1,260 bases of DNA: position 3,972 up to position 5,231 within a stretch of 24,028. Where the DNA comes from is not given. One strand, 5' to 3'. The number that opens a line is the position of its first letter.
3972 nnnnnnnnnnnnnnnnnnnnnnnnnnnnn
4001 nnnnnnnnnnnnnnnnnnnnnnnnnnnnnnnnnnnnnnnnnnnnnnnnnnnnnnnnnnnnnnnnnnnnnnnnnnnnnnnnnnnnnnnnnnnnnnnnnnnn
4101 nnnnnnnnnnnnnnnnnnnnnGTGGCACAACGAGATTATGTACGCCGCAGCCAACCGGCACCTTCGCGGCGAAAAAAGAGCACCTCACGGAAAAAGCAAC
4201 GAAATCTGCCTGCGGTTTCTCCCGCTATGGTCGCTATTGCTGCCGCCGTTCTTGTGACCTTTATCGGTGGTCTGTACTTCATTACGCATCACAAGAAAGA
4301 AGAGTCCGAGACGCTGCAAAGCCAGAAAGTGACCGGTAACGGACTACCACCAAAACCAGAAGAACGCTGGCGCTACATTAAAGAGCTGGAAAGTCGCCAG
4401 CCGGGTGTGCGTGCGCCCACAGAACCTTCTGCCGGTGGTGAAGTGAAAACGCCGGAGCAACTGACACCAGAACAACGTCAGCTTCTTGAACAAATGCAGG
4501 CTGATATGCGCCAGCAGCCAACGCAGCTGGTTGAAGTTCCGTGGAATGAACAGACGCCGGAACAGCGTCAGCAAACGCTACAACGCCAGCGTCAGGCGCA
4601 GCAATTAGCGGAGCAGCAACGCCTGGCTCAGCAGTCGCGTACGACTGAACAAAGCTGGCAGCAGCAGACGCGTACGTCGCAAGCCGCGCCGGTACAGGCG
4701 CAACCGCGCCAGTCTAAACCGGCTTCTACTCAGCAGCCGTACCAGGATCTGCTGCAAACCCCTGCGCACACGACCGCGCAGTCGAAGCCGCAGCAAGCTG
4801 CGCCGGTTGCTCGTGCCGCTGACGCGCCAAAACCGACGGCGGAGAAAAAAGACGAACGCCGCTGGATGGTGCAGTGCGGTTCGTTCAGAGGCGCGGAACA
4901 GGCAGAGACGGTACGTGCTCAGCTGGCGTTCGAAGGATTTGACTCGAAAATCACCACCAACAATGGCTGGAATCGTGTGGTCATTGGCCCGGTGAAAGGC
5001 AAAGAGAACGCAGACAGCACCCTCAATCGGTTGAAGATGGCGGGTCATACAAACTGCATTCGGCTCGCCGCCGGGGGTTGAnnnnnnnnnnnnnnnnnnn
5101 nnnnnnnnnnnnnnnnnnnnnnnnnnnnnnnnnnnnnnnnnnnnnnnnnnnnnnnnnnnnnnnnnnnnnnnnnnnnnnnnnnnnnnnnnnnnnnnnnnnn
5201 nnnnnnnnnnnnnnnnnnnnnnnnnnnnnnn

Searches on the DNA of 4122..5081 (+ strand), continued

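Call 66: get_annotated_region(hit=H102, flank=2600)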
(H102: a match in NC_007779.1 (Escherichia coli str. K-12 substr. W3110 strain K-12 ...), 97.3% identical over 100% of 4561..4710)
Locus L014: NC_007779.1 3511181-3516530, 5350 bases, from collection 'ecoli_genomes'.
description: Escherichia coli str. K-12 substr. W3110, complete sequence
organism: Escherichia coli str. K-12 substr. W3110 strain K-12 substr. W3110 (NCBI taxid 316407)
replicon: chromosome; assembly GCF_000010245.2
host: -; source: -; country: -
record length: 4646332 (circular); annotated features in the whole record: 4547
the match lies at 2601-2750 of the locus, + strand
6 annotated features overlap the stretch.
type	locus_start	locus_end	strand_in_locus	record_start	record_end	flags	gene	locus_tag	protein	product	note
CDS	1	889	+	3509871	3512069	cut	priA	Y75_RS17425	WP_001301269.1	primosomal protein N'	-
CDS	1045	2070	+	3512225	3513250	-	cytR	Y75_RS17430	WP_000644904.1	DNA-binding transcriptional regulator CytR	-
CDS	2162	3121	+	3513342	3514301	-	ftsN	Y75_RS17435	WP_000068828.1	cell division protein FtsN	-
CDS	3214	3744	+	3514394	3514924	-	hslV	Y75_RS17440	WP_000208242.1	ATP-dependent protease subunit HslV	-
CDS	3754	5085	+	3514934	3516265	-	hslU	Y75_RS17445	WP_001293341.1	HslU--HslV peptidase ATPase subunit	-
CDS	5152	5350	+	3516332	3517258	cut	menA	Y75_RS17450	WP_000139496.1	1,4-dihydroxy-2-naphthoate polyprenyltransferase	-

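Call 67: get_annotated_region(hit=H31, flank=2100)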
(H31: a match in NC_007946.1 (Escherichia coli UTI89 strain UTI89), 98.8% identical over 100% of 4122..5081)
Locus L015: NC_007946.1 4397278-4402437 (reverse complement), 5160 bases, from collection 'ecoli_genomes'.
description: Escherichia coli UTI89, complete sequence
organism: Escherichia coli UTI89 strain UTI89 (NCBI taxid 364106)
replicon: chromosome; assembly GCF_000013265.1
host: -; source: -; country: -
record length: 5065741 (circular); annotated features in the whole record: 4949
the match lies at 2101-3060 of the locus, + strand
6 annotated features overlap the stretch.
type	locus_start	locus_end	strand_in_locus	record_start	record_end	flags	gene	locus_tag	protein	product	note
CDS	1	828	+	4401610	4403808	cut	priA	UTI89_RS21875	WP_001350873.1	primosomal protein N'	-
CDS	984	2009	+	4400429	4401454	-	cytR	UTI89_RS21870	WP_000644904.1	DNA-binding transcriptional regulator CytR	-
CDS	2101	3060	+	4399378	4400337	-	ftsN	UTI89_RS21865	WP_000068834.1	cell division protein FtsN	-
CDS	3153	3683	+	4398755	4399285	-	hslV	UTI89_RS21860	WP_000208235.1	ATP-dependent protease subunit HslV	-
CDS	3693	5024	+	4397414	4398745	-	hslU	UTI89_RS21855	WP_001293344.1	HslU--HslV peptidase ATPase subunit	-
CDS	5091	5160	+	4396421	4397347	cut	menA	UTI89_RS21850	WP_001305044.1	1,4-dihydroxy-2-naphthoate polyprenyltransferase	-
